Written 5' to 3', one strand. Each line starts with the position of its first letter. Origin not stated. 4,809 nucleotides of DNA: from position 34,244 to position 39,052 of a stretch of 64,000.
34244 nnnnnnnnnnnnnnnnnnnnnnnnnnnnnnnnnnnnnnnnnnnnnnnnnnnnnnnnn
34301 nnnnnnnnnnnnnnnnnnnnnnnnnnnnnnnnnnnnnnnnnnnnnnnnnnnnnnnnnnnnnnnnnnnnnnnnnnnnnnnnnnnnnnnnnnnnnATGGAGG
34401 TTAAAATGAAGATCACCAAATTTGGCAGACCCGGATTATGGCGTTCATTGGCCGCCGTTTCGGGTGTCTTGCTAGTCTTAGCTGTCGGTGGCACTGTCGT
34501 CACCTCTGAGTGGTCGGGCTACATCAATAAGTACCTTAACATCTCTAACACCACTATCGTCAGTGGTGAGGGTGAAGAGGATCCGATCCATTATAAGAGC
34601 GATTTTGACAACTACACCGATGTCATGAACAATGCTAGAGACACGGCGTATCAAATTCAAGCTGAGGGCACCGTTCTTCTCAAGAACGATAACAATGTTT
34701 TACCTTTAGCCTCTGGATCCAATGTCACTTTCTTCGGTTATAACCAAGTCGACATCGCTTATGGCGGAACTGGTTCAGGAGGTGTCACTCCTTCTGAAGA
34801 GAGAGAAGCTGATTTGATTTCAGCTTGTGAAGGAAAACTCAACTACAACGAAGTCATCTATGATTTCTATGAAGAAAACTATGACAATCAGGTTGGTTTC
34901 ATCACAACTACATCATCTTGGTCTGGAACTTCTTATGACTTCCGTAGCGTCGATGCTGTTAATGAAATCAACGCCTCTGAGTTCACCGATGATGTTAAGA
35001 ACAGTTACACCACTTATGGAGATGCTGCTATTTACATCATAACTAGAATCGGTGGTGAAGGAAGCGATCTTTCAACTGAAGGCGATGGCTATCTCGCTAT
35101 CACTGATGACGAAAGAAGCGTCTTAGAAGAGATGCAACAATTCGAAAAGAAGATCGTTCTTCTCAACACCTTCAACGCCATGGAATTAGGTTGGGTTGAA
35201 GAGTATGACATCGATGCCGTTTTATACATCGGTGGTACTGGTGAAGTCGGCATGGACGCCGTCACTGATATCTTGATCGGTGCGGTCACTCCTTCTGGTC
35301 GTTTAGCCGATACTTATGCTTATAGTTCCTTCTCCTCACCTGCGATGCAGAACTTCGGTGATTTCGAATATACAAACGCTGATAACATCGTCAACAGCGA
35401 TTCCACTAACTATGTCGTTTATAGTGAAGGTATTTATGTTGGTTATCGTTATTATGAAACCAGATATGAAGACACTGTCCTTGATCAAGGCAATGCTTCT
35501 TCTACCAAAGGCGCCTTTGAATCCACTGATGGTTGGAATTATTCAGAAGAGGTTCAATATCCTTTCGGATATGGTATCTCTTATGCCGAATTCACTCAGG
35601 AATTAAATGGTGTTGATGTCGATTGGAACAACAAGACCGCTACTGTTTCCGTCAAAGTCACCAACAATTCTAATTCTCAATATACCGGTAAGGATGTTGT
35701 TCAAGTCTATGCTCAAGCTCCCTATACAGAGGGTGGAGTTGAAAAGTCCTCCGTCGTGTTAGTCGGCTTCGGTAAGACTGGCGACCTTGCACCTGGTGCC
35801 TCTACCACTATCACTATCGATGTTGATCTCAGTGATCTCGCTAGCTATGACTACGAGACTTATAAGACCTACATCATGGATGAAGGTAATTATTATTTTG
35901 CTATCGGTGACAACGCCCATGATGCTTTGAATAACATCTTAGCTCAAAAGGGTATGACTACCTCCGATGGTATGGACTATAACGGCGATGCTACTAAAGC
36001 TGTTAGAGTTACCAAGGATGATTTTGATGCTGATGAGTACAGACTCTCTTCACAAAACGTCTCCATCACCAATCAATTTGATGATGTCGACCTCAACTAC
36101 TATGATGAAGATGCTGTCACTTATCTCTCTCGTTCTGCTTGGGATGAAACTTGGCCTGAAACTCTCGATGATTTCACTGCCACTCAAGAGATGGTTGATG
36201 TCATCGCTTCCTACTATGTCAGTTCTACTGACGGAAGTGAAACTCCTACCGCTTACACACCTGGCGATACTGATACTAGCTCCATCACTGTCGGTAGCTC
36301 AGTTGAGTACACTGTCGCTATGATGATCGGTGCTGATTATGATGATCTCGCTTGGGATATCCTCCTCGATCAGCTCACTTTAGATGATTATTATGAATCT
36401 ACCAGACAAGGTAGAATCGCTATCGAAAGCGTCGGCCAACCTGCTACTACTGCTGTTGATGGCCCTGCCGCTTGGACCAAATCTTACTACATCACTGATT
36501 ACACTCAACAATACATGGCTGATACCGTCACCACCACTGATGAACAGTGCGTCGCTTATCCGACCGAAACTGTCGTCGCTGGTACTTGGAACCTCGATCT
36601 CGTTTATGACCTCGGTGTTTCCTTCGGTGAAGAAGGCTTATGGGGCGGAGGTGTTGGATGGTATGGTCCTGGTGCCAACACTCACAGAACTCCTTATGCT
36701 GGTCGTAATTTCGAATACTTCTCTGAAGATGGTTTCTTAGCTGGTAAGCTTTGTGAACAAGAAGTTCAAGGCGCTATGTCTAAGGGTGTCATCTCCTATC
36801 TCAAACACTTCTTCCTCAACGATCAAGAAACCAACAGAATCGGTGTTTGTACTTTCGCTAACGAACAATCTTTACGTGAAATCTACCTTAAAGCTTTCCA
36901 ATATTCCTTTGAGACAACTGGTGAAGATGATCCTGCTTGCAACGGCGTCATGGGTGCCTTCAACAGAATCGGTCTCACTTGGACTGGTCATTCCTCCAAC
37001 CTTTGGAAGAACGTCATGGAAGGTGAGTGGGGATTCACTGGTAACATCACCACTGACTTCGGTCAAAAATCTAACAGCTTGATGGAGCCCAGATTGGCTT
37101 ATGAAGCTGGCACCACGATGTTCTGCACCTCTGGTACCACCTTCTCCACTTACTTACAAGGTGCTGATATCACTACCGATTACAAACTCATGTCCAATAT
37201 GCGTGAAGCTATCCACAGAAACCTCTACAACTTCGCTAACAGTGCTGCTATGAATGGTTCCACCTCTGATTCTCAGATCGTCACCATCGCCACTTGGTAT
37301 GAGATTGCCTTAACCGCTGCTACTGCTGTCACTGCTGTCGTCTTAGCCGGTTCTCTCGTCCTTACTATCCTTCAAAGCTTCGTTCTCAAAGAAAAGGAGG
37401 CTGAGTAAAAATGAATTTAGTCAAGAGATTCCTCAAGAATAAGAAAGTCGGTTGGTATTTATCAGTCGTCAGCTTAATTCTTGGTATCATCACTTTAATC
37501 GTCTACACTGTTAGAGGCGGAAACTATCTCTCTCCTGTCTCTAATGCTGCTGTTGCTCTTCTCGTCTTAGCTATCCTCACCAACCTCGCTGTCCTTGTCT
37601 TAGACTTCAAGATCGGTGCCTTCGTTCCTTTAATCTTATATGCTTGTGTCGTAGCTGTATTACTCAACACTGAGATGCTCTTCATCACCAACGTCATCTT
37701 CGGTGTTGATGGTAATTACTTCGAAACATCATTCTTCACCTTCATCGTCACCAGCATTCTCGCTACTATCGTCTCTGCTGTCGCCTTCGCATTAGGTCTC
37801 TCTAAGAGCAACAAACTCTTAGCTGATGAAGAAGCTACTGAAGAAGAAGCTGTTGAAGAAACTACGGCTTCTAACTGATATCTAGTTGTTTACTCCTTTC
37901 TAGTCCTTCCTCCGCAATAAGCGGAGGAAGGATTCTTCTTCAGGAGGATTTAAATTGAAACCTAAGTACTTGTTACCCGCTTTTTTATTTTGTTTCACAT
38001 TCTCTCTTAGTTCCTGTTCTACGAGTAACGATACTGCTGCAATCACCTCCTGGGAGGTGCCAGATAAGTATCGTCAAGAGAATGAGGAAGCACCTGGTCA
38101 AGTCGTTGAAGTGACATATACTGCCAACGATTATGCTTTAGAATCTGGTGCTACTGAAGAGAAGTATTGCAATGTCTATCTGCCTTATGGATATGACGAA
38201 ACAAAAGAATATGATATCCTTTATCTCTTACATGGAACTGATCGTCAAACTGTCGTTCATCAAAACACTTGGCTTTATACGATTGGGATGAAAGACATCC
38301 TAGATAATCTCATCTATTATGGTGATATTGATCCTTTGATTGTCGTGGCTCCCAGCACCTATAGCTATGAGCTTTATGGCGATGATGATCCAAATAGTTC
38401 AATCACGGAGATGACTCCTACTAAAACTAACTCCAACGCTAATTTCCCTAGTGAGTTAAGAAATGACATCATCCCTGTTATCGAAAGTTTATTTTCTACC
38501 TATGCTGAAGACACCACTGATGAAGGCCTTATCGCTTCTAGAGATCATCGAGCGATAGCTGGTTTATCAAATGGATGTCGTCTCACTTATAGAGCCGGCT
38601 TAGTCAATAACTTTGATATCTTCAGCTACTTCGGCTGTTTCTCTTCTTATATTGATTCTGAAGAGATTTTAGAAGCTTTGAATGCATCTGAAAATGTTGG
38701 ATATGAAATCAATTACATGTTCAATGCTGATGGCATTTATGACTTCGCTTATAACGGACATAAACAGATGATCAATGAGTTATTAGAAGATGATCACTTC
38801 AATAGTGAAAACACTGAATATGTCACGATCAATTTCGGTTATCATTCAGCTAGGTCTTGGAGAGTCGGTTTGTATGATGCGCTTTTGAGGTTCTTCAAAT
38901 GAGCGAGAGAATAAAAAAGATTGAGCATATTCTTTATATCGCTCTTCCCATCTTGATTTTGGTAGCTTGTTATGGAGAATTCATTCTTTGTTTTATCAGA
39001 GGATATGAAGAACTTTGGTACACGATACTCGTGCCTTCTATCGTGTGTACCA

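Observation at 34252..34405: Perfect phased direct repeats link the LytTR two-component system to the GH3 operon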

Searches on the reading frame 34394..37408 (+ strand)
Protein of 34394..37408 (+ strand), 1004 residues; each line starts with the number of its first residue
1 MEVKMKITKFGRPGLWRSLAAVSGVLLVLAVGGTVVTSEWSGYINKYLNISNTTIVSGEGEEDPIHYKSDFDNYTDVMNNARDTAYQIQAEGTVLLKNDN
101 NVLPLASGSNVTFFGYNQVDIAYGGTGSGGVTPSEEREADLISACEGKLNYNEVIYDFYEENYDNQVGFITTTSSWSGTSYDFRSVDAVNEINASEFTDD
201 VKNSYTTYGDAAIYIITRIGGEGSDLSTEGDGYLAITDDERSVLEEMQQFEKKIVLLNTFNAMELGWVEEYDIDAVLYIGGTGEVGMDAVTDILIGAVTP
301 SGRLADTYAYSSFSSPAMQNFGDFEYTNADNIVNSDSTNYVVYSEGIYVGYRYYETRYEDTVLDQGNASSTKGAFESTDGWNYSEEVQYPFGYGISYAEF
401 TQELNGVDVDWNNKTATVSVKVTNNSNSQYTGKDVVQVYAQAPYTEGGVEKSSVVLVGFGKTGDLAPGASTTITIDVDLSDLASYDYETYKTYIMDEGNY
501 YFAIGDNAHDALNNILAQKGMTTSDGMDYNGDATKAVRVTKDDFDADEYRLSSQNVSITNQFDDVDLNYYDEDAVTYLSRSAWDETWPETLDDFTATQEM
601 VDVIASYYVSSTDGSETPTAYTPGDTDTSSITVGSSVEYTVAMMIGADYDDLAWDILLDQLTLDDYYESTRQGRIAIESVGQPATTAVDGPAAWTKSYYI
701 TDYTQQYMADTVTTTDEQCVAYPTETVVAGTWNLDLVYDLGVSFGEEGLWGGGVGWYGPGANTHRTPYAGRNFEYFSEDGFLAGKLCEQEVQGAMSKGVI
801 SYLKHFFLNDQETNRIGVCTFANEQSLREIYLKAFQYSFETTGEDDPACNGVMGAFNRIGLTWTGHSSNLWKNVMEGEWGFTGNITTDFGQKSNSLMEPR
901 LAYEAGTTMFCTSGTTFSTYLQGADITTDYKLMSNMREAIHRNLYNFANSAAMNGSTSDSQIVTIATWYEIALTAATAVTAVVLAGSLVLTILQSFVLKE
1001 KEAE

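Call 3: search_protein_families(library=pfam, proteins=[window:34394-37408:+])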
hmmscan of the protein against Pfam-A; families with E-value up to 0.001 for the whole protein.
window:34394-37408:+ (1004 aa): 3 families
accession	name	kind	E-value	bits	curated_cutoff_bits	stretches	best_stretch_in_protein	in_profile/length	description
PF01915.27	Glyco_hydro_3_C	-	1.9e-26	93.7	31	1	93-351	1-200/200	Glycosyl hydrolase family 3 C-terminal domain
PF14310.12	Fn3-like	-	6.2e-13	49.1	25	1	434-507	1-70/71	Fibronectin type III-like domain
PF00933.27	Glyco_hydro_3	-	1.7e-11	44.6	27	1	721-890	84-253/316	Glycosyl hydrolase family 3 N terminal domain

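Call 36: search_protein_families(library=ncbifam, proteins=[window:34406-37408:+], max_evalue=0.01)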
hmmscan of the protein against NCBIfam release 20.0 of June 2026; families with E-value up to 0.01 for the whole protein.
window:34406-37408:+ (1000 aa): 7 families
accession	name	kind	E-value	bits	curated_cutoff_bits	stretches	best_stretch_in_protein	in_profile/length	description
NF041610.1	alph_arabinopyran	equivalog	4.1e-71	240.2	1300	3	673-890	23-228/738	exo-alpha-(1->6)-L-arabinopyranosidase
NF052330.1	BetGlucosiCelf0468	equivalog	4.2e-43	147.7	1300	2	708-885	47-223/817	beta-d-glucosidase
NF041776.1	xylosidase_Xyl3A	equivalog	1.6e-31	109.1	1250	3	381-506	718-838/846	xylan 1,4-beta-xylosidase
NF052329.1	XyloArabinsidase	equivalog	1.6e-28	99.2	1050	3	380-509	601-724/750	beta-xylosidase/alpha-l-arabinosidase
NF011678.0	PRK15098.1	equivalog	1.1e-23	83.6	666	3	383-504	638-754/765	beta-glucosidase BglX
NF041579.1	betaxyl_Flavo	equivalog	1.1e-15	56.8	1350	1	382-505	586-704/716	beta-xylosidase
NF052331.1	Bet13-16Glucosase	equivalog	9.1e-13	47.2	1330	2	716-894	94-273/750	exo-beta-d-1,3/1,6-glucosidase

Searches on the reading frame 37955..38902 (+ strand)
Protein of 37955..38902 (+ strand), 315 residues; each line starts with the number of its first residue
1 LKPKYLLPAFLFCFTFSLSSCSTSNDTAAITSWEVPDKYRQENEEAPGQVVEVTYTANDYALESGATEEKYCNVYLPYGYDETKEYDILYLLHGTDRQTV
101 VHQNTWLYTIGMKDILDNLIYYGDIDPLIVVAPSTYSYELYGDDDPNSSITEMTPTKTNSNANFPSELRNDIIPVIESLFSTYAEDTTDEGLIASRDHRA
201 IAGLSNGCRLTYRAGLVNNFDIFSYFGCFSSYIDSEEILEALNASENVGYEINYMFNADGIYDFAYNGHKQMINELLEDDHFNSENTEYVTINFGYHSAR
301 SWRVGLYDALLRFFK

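Call 3: search_protein_families(library=pfam, proteins=[window:37955-38902:+])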
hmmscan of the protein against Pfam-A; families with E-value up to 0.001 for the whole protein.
window:37955-38902:+ (315 aa): 1 family
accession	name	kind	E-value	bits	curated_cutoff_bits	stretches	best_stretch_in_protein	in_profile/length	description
PF00756.26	Esterase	-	1.7e-12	48.1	22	1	72-235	10-152/251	Putative esterase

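Call 36: search_protein_families(library=ncbifam, proteins=[window:37955-38902:+], max_evalue=0.01)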
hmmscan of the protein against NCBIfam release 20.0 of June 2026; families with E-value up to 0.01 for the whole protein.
window:37955-38902:+ (315 aa): 1 family
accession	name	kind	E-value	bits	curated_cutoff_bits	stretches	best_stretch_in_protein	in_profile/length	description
NF041944.1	Xylase_Ferestase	equivalog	1.7e-08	33.2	1200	1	39-232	457-623/694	bifunctional endo-1,4-beta-xylanase/feruloyl esterase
